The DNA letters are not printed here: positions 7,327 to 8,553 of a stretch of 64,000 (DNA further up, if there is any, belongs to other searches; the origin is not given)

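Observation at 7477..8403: OTC-family transcarbamylase with the ornithine-binding SMG motif replaced by SLW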

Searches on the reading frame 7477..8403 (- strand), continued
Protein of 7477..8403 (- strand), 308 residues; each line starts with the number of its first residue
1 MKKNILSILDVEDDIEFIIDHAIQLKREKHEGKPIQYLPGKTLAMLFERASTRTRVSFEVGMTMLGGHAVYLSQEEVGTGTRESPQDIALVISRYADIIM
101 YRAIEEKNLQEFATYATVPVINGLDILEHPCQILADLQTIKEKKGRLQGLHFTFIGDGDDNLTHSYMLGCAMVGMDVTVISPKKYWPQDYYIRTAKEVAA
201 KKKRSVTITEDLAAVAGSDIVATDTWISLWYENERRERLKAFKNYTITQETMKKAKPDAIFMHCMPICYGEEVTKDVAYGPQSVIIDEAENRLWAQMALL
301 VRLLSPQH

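Call 20: find_encoding_contigs(protein=P0111, flank=10000, max_places=1)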
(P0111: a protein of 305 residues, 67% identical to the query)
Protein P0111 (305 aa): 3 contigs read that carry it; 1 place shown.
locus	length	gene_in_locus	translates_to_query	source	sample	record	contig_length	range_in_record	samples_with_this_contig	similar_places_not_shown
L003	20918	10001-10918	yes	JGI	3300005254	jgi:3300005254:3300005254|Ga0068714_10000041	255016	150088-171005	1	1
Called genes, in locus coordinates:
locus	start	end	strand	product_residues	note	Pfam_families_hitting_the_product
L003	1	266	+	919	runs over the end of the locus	PF01411:tRNA-synt_2c, PF07973:tRNA_SAD, PF02272:DHHA1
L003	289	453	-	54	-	PF03911:Sec61_beta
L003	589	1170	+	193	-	PF00156:Pribosyltran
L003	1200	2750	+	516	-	PF01921:tRNA-synt_1f, PF19269:Anticodon_2 (weak)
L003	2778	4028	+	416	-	PF00919:UPF0004, PF04055:Radical_SAM, PF01938:TRAM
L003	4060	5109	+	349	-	PF00044:Gp_dh_N, PF02800:Gp_dh_C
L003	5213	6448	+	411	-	PF00162:PGK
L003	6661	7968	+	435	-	-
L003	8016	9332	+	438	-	PF07143:AttH (faint)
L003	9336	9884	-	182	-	PF01135:PCMT (faint), PF05175:MTS (weak), PF13847:Methyltransf_31, PF08242:Methyltransf_12 (weak), PF13649:Methyltransf_25 (weak)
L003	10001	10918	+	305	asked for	PF02729:OTCace_N, PF00185:OTCace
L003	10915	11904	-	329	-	PF01040:UbiA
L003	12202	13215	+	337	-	PF04055:Radical_SAM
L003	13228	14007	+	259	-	PF04989:RMNT_CmcI, PF13578:Methyltransf_24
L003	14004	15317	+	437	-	PF00201:UDPGT, PF04101:Glyco_tran_28_C, PF06722:EryCIII-like_C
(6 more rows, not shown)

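Call 25: predict_structure(protein=window:7477-8403:-)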
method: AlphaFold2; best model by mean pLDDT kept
length: 308 residues; sequences in the alignment: 1
mean_pLDDT: 37.6   pTM: 0.36
mean pLDDT of the five models: 37.6, 35.8, 34.2, 32.5, 25.6
residues with pLDDT >= 90: 0; 70-90: 5; 50-70: 45; < 50: 258
segments of 3 or more residues with pLDDT < 50: 1-151, 157-159, 211-308
pLDDT, mean of each block of 10 residues (from residue 1): 24 36 37 32 35 29 28 31 31 35 38 34 35 45 44 50 56 58 52 65 67 35 24 28 30 30 29 28 29 35 31
secondary structure, 60 per line:
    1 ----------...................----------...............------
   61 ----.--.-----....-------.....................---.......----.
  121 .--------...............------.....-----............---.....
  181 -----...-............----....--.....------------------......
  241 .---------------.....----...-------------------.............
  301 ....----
elements in order: H11-29 H40-54 H74-77 H85-105 H109-115 H130-144 E151-155 H161-172 E176-180 H190-201 E206-209 H212-216 H235-241 H257-261 H288-304

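Call 28: search_protein_representatives(protein=window:7477-8403:-)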
Query: 308 residues. Proteins with E-value up to 0.001 (for the whole library): 16003; up to 1e-10: 7073; up to 1e-30: 1114. The best 150 are listed.
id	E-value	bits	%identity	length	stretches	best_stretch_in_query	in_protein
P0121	1.7e-82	293.4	50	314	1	3-305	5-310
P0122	4.3e-82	292.1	48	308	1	2-305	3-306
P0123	6.0e-82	291.6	65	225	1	1-205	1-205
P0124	1.0e-80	287.6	48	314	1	6-303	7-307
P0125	4.1e-75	269.2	51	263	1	57-304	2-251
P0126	5.3e-75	268.8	41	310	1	1-307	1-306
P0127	2.6e-73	263.3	47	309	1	3-303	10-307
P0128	1.8e-72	260.5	48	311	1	15-305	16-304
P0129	3.5e-72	259.6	45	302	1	3-305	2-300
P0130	4.0e-70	252.8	47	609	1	13-302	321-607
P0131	5.5e-70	252.4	43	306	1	1-304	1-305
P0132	8.2e-69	248.5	43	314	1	12-300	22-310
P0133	1.2e-68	248.0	45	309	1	4-305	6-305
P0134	1.2e-68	248.0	42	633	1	3-304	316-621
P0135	2.1e-68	247.1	38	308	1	2-303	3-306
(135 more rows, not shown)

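Call 30: find_related_loci(query=window:7477-8403:-, collection=genome_contigs, flank=10000)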
Query window:7477-8403:- (308 aa) in genome_contigs; peptide patterns used: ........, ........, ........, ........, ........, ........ (x = any residue, [..] = any of these).
148 stretches matched a pattern; 47 encode a relative of the query (tblastn E <= 1e-3); 47 distinct loci.
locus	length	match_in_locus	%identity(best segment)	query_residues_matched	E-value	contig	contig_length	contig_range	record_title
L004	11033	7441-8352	75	1-304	1e-159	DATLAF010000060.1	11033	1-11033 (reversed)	MAG TPA_asm: Thermoplasmatota archaeon isolate SMAG_U14264 k141_3602244, whole genome shotgun sequence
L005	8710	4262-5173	73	1-304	5e-156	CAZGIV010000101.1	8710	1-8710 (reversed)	MAG TPA_asm: uncultured Thermoplasmatales archaeon isolate binchicken_co94_67 genome assembly, contig: NODE_11252_length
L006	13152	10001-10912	73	1-304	7e-155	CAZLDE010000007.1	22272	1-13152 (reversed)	MAG TPA_asm: uncultured Thermoplasmatales archaeon isolate SRP098346_co1_225 genome assembly, contig: NODE_2112_length_2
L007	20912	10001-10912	72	1-304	2e-153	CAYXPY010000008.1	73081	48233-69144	MAG TPA_asm: uncultured Thermoplasmatales archaeon isolate binchicken_co190_433 genome assembly, contig: NODE_815_length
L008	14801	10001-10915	70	1-305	9e-153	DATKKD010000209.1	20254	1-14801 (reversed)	MAG TPA_asm: Thermoplasmatota archaeon isolate SMAG_U14648 k141_1846057, whole genome shotgun sequence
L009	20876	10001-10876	74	1-292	3e-152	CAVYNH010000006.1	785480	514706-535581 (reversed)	MAG: Euryarchaeota archaeon isolate MFD04408.bin.1.91 genome assembly, contig: contig_71929, whole genome shotgun sequen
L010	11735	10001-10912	70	1-304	1e-148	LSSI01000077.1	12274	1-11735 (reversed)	MAG: Thermoplasmatales archaeon SM1-50 WOR1_30_36_5952, whole genome shotgun sequence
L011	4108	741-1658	67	1-306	2e-148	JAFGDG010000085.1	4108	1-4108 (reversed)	MAG: Thermoplasmatota archaeon isolate Zod_Metabat.1159 k87_6813661, whole genome shotgun sequence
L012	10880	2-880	70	15-307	3e-144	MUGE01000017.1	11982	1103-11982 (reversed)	MAG: Thermoplasmata archaeon M11B2D M11B2D_scaffold_161, whole genome shotgun sequence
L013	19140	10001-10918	67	1-306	3e-144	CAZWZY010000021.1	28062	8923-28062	MAG TPA_asm: uncultured Thermoplasmatales archaeon isolate SRP332253_co2_59 genome assembly, contig: NODE_1518_length_28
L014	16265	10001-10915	67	1-305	6e-143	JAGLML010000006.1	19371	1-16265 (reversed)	MAG: Thermoplasmatales archaeon isolate RS_5_57 ROV157_5.bin.57.fa_6, whole genome shotgun sequence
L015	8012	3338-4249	66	1-304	5e-142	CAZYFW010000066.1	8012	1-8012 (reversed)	MAG TPA_asm: uncultured Thermoplasmatales archaeon isolate binchicken_co150_735 genome assembly, contig: NODE_23715_leng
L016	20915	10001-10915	66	1-305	2e-136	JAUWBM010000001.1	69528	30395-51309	MAG: Thermoplasmatota archaeon isolate CSMAG_1320 CSMAG_1320_k141_2022115_length_69528_cov_16.4286, whole genome shotgun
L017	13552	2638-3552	61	3-307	5e-132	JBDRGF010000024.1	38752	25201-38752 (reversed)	MAG: Pseudomonadota bacterium isolate MEGAHIT-group-1.414 k141_942117, whole genome shotgun sequence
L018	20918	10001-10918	65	1-305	5e-132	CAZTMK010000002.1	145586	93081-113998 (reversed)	MAG TPA_asm: uncultured Thermoplasmatales archaeon isolate SRP323688_co1_285 genome assembly, contig: NODE_211_length_14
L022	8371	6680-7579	54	1-303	2e-113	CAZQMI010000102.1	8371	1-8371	MAG TPA_asm: uncultured Thermoplasmatales archaeon isolate SRP332253_co2_224 genome assembly, contig: NODE_8852_length_8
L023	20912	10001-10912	67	1-304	3e-144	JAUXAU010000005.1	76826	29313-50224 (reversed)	MAG: Thermoplasmatota archaeon isolate CSMAG_2770 CSMAG_2770_k141_658103_length_76826_cov_20.4455, whole genome shotgun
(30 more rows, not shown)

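Call 36: search_protein_families(library=pfam, proteins=[L022:58-1068:-, L022:1407-2093:+, L022:2185-2817:+, L022:2861-3466:-, L022:3941-4642:+, L022:4639-5568:+, L022:5565-6596:-, L022:7615-8331:-], max_evalue=0.00001)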
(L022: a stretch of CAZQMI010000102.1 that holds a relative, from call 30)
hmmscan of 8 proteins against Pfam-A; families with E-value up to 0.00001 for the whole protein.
L022:58-1068:- (336 aa): 0 families

L022:1407-2093:+ (228 aa): 1 family
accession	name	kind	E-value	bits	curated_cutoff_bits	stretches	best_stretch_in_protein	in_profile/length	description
PF05552.17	MS_channel_1st_1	-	3.2e-17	62.6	22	2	17-58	6-47/50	Mechanosensitive ion channel, conserved TM helix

L022:2185-2817:+ (210 aa): 0 families

L022:2861-3466:- (201 aa): 1 family
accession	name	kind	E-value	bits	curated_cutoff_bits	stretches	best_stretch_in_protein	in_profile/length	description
PF06195.18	DUF996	-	1.1e-31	110.3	31.3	1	31-177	1-138/138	Protein of unknown function (DUF996)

L022:3941-4642:+ (233 aa): 1 family
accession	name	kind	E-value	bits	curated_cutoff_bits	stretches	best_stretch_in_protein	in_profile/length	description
PF03575.23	Peptidase_S51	-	1.5e-60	204.8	23.9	1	4-206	1-204/206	Peptidase family S51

L022:4639-5568:+ (309 aa): 2 families
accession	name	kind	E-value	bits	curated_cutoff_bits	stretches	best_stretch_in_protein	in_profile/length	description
PF01545.26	Cation_efflux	-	4.1e-28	98.9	26.6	1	28-218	4-198/198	Cation efflux family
PF16916.11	ZT_dimer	-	1.9e-08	34.7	26.7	1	232-293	9-69/78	Dimerisation domain of Zinc Transporter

L022:5565-6596:- (343 aa): 3 families
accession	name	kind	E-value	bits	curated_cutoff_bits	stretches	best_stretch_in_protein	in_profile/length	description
PF00867.23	XPG_I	-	2.1e-26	92.6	24.9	1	146-239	1-89/89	XPG I-region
PF00752.23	XPG_N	-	3.5e-21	76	22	1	16-103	18-100/101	XPG N-terminal domain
PF01367.25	5_3_exonuc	-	9.3e-07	29.7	40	1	225-270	2-49/97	5'-3' exonuclease, C-terminal SAM fold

L022:7615-8331:- (238 aa): 1 family
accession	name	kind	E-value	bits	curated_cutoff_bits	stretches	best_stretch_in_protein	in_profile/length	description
PF06973.17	DUF1297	-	1.1e-55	188.5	23.8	1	66-237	23-187/188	Domain of unknown function (DUF1297)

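Call 37: predict_structure(alignment_id=A1)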
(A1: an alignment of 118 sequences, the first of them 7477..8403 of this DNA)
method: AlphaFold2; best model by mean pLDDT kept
length: 308 residues; sequences in the alignment: 118
mean_pLDDT: 95.8   pTM: 0.93
mean pLDDT of the five models: 95.8, 95.2, 94.8, 93.8, 92.9
residues with pLDDT >= 90: 295; 70-90: 13; 50-70: 0; < 50: 0
segments of 3 or more residues with pLDDT < 50: none
pLDDT, mean of each block of 10 residues (from residue 1): 96 97 97 95 96 93 97 91 94 98 94 98 95 97 98 98 98 99 98 99 98 98 93 95 95 97 93 94 93 96 90
secondary structure, 60 per line:
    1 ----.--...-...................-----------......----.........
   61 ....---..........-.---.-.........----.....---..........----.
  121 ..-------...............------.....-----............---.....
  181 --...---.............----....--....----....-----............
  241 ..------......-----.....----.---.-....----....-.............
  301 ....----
elements in order: H12-30 E42-47 H52-64 E68-73 H74-77 H85-93 E98-102 H106-115 E120-122 H130-144 E151-155 H161-172 E176-180 H189-201 E206-209 H212-215 E220-223 H229-242 H249-254 E260-264 H275-278 E283-286 H288-304
